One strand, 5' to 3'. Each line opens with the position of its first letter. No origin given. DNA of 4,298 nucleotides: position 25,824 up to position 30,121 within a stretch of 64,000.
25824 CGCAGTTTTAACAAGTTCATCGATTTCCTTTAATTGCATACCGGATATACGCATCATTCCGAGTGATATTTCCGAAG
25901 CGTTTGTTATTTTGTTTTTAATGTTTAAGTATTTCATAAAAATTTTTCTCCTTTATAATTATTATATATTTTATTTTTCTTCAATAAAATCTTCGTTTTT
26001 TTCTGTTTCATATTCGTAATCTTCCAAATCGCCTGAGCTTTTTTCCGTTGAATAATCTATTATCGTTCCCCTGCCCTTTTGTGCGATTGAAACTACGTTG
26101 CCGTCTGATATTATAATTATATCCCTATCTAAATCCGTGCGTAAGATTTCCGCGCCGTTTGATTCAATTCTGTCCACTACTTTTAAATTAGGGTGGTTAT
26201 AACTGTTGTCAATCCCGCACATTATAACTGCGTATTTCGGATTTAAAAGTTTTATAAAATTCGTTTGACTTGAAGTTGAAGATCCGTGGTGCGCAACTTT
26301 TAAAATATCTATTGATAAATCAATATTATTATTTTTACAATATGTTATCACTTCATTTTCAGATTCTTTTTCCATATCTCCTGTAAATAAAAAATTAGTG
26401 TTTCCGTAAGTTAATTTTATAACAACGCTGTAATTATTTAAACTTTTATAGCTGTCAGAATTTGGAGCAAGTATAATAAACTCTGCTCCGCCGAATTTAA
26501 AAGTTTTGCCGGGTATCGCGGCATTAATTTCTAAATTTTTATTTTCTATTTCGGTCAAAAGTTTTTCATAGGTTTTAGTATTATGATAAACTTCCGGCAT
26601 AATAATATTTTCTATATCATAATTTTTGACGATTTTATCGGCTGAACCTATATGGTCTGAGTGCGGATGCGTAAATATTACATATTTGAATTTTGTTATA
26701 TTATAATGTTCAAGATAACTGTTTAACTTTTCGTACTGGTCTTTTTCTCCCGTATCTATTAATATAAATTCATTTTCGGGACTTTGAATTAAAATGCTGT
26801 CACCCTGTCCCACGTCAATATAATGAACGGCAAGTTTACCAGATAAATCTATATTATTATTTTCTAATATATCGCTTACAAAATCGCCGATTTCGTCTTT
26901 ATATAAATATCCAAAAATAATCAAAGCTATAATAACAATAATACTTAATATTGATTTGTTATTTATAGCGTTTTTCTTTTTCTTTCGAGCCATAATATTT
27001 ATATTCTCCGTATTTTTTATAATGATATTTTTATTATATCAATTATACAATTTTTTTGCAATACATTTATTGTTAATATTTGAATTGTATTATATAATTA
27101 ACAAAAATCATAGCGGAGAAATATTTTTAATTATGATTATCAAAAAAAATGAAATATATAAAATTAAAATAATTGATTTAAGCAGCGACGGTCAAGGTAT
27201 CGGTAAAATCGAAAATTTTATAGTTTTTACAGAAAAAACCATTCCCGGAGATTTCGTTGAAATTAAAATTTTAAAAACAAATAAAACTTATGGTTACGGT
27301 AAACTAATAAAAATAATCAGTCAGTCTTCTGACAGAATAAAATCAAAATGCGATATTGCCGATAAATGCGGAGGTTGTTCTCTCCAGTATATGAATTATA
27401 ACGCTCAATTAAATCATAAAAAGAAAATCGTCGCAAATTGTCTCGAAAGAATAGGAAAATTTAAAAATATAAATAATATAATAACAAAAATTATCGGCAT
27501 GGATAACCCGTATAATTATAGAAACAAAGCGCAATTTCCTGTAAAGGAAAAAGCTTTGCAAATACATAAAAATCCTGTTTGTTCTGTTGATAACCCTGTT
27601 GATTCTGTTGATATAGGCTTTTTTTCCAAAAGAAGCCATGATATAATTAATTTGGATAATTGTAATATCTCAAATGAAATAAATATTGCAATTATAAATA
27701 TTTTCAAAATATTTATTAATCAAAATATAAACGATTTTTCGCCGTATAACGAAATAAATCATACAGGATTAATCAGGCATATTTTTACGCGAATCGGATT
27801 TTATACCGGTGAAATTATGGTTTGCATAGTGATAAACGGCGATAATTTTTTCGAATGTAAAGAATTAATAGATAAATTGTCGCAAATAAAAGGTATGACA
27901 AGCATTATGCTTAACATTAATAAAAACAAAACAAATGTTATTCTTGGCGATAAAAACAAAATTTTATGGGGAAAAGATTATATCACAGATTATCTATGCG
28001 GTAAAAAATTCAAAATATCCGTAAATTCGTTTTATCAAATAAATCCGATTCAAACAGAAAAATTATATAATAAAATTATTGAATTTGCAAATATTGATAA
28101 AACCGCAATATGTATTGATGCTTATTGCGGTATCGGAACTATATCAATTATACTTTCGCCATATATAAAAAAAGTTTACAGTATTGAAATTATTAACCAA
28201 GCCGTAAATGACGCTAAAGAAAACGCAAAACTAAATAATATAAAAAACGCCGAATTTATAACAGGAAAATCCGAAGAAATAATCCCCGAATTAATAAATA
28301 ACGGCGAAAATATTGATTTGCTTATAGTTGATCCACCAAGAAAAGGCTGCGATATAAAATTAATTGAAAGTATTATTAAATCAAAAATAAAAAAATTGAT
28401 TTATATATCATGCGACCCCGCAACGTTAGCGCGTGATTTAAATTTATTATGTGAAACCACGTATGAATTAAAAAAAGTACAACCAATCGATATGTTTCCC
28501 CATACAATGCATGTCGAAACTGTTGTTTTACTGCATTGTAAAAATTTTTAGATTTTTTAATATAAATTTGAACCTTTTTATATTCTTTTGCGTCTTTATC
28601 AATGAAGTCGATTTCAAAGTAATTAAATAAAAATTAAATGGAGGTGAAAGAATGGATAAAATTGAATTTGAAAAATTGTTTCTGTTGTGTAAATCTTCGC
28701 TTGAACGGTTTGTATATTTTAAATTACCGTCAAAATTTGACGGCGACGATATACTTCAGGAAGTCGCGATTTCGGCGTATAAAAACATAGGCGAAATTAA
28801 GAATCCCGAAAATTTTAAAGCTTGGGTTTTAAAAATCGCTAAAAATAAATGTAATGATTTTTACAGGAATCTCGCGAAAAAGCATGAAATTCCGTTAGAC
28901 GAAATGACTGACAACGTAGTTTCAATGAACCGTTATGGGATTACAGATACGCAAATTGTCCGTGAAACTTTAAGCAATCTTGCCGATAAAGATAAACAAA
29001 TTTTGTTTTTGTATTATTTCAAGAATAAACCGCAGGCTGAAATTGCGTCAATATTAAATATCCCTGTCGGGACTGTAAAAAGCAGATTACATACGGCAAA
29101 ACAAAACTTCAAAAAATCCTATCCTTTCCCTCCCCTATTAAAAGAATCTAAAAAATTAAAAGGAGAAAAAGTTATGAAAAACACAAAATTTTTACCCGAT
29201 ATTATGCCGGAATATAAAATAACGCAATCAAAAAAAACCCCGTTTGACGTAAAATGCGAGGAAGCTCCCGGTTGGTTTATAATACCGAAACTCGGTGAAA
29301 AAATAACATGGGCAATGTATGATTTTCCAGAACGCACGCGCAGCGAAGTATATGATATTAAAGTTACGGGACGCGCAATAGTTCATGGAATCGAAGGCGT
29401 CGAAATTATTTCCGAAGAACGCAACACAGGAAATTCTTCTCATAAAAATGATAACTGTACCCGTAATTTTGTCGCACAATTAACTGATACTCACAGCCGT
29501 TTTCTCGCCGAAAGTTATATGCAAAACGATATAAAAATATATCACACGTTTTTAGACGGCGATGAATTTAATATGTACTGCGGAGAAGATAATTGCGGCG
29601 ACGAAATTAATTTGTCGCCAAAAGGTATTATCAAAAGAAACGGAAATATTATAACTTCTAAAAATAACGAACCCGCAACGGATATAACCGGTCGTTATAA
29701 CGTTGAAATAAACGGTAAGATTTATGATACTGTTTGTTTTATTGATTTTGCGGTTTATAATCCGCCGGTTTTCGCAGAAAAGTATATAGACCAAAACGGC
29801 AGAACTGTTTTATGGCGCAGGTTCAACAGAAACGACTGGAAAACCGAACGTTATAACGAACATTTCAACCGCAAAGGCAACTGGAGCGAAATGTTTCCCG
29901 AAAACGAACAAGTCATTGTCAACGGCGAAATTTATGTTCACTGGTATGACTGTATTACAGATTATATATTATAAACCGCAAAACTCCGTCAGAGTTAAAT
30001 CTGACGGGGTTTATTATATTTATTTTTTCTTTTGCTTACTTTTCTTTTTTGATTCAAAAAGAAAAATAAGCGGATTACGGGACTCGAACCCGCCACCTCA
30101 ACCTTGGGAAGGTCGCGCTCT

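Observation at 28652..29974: ECF-like sigma factor fused to a soluble C-terminal domain of about 270 aa, with an internal in-frame RBS and ATG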

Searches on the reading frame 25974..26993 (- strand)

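Call 81: search_protein_families(library=pfam, proteins=[window:25974-26993:-], max_evalue=0.00001)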
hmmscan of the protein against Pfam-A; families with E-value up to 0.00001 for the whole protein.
window:25974-26993:- (340 aa): 2 families
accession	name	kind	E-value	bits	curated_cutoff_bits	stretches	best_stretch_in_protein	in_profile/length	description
PF00753.33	Lactamase_B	-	9.8e-26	91.3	22.7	1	60-260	2-195/196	Metallo-beta-lactamase superfamily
PF12706.13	Lactamase_B_2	-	3.1e-08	33.9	27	1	77-211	3-147/200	Beta-lactamase superfamily domain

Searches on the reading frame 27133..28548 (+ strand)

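Call 81: search_protein_families(library=pfam, proteins=[window:27133-28548:+], max_evalue=0.00001)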
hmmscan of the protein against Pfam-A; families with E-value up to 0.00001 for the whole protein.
window:27133-28548:+ (472 aa): 6 families
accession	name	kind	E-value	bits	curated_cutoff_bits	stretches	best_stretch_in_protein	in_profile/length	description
PF05958.17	tRNA_U5-meth_tr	-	1.4e-25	90.5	23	1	272-468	147-355/357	tRNA (Uracil-5-)-methyltransferase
PF01938.26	TRAM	-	2.8e-13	50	21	1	6-59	5-61/61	TRAM domain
PF13847.12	Methyltransf_31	-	1.3e-09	38.4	27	1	323-436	3-119/145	Methyltransferase domain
PF03602.21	Cons_hypoth95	-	1e-06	29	24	1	323-416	41-138/182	Conserved hypothetical protein 95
PF02475.24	TRM5-TYW2_MTfase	-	1.5e-06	28.7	28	0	290-385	7-101/164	TRM5/TYW2 methyltransferase domain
PF09445.16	Methyltransf_15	-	4.9e-06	26.6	22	0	326-407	3-85/165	RNA cap guanine-N2 methyltransferase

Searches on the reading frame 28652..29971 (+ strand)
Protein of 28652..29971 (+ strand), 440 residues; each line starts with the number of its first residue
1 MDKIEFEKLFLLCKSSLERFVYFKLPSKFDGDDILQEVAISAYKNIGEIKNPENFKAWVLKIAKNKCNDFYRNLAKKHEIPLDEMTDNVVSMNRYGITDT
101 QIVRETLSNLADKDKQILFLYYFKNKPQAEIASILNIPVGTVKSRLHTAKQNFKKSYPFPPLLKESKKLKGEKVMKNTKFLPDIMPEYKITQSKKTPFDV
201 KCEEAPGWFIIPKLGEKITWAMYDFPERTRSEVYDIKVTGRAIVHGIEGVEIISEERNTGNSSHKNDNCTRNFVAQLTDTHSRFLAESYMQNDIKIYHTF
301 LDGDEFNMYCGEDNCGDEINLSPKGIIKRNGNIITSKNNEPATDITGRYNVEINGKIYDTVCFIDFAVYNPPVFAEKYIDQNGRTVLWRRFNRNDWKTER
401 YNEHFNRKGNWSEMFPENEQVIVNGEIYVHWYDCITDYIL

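Call 3: search_protein_families(library=pfam, proteins=[window:28652-29971:+], max_evalue=1)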
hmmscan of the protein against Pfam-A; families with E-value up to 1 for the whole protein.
window:28652-29971:+ (440 aa): 6 families
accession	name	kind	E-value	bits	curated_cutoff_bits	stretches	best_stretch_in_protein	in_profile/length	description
PF08281.18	Sigma70_r4_2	-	4.7e-13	49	25.7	1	101-151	2-52/54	Sigma-70, region 4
PF04545.22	Sigma70_r4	-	6.5e-10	38.8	24.1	1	107-150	2-45/50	Sigma-70, region 4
PF04542.20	Sigma70_r2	-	6.3e-09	35.9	24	1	15-75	7-69/71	Sigma-70 region 2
PF13518.12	HTH_28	-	0.18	12.3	25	1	117-145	4-32/52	Helix-turn-helix domain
PF13412.12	HTH_24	-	0.23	11.5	21.9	0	127-146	19-38/48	Winged helix-turn-helix DNA-binding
PF06530.18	Phage_antitermQ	-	0.24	11.8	26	1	106-151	59-104/118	Phage antitermination protein Q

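Call 4: search_protein_families(library=ncbifam, proteins=[window:28652-29971:+], max_evalue=1)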
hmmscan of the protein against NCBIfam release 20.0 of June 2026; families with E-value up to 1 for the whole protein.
window:28652-29971:+ (440 aa): 97 families (the best 25 are shown)
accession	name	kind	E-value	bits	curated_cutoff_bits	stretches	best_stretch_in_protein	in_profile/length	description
NF007215.0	PRK09637.1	equivalog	3.6e-25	89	212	1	7-155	4-152/181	RNA polymerase sigma factor SigZ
NF009171.0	PRK12518.1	equivalog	8.7e-25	87.7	208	1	6-155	29-182/191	RNA polymerase sigma factor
TIGR02959.1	SigZ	equivalog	1.2e-22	80.5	168.65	1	14-155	5-146/170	RNA polymerase sigma factor SigZ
TIGR02954.1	Sig70_famx3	hypoth_equivalog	1.8e-22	79.9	188.5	1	3-156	15-166/170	RNA polymerase sigma-70 factor, TIGR02954 family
TIGR02937.1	sigma70-ECF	superfamily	3e-22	79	42.9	1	6-155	3-163/165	sigma-70 family RNA polymerase sigma factor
NF009174.0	PRK12522.1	equivalog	8.7e-22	77.9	217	1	7-155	6-165/175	RNA polymerase sigma factor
NF008891.0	PRK11924.1-5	subfamily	1.3e-19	70.9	259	1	7-155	6-161/171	RNA polymerase sigma factor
NF009195.0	PRK12543.1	subfamily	5.1e-19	68.5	197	1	3-157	19-178/192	RNA polymerase sigma factor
TIGR02983.1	SigE-fam_strep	subfamily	1.7e-18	67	141.55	1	5-155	7-156/162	SigE family RNA polymerase sigma factor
NF006930.0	PRK09415.1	subfamily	1.8e-18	67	198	1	20-156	32-174/179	RNA polymerase factor sigma C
TIGR02989.1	Sig-70_gvs1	subfamily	1.9e-18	66.9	124.55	1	5-152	2-153/158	RNA polymerase sigma-70 factor, Rhodopirellula/Verrucomicrobium family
TIGR02985.1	Sig70_bacteroi1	subfamily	2.1e-18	67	126.4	1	5-155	2-160/162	RNA polymerase sigma-70 factor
NF058625.1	sigma_PG0214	equivalog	4.1e-18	65.7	130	1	1-157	1-161/170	GFO_1088 family ECF-type sigma factor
NF007216.0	PRK09638.1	equivalog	5.4e-17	62.1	194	1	6-155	20-172/180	RNA polymerase sigma factor SigY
NF007223.0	PRK09641.1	equivalog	6.7e-17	61.9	209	1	6-155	20-182/187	RNA polymerase sigma factor SigW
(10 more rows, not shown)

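Call 5: search_solved_structures(query=window:28652-29971:+, max_evalue=1)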
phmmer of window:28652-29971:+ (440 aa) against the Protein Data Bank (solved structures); distinct sequences matched with E-value up to 1: 27.
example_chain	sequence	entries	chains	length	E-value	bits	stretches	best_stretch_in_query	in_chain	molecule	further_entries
5wuq_A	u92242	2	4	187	2.9e-11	46.6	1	8-155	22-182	ECF RNA polymerase sigma factor SigW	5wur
5zx2_F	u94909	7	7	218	3.2e-10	43.1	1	29-153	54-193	ECF RNA polymerase sigma factor SigH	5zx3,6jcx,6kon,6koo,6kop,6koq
6jcy_F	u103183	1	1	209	5e-09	39.2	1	29-153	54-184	ECF RNA polymerase sigma factor SigH,ECF RNA polymerase sigma factor SigE,ECF RNA polymera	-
8z6g_B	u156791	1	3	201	2.9e-07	33.3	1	24-167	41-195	RNA polymerase sigma factor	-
5uxx_A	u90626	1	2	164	3e-07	33.3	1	5-153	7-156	RNA polymerase sigma factor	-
6in7_B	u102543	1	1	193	6e-07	32.3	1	24-165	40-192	RNA polymerase sigma-H factor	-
6jhe_A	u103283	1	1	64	2.4e-06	30.3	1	102-155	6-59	ECF RNA polymerase sigma factor SigW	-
6dv9_F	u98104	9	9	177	7.9e-06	28.6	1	30-151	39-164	ECF RNA polymerase sigma factor SigL | RNA polymerase sigma factor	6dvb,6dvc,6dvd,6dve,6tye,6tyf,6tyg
1or7_A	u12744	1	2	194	2.6e-05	26.9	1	24-153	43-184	RNA polymerase sigma-E factor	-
6jbq_F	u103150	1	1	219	3.9e-05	26.3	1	24-153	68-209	ECF RNA polymerase sigma-E factor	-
9m9d_F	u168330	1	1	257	0.00024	23.8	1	19-154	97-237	ECF RNA polymerase sigma factor SigE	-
9m9e_F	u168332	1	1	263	0.00025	23.7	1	19-154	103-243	ECF RNA polymerase sigma factor SigE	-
9m98_F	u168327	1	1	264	0.00025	23.7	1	19-154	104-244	ECF RNA polymerase sigma factor SigE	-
4cxf_A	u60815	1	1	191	0.0006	22.4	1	24-150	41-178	RNA POLYMERASE SIGMA FACTOR CNRH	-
7qh5_A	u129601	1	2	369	0.0016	21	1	17-82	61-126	RNA polymerase sigma factor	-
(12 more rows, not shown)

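Call 45: predict_structure(alignment_id=A3)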
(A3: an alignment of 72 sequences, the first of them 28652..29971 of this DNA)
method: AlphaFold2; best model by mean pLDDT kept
length: 440 residues; sequences in the alignment: 72
mean_pLDDT: 82.2   pTM: 0.58
mean pLDDT of the five models: 82.2, 80.0, 79.9, 79.2, 78.8
residues with pLDDT >= 90: 176; 70-90: 183; 50-70: 44; < 50: 37
segments of 3 or more residues with pLDDT < 50: 84-98, 162-178
pLDDT, mean of each block of 10 residues (from residue 1): 93 90 84 96 93 92 91 70 46 42 79 89 85 91 90 80 43 46 94 96 68 78 91 88 87 82 65 84 84 82 65 69 93 85 92 95 81 90 92 92 88 94 94 89
secondary structure, 60 per line:
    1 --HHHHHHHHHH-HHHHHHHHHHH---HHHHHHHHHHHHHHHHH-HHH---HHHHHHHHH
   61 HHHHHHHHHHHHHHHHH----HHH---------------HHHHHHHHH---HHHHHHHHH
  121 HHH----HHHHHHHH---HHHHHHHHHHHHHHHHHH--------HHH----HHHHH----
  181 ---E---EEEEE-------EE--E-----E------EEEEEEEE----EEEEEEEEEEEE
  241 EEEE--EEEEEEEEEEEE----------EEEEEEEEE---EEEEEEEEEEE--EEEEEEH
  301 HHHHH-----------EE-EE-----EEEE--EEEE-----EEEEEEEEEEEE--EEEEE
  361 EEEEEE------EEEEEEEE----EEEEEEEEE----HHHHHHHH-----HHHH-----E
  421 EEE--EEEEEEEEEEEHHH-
elements in order: H3-12 H14-24 H28-44 H52-77 H100-108 H112-123 H128-135 H139-156 H172-176 E188-192 E217-224 E229-244 E247-258 E269-277 E281-291 E294-299 H300-305 E327-330 E333-336 E342-353 E356-366 E373-380 E385-393 H398-405 H411-414 E420-423 E426-436
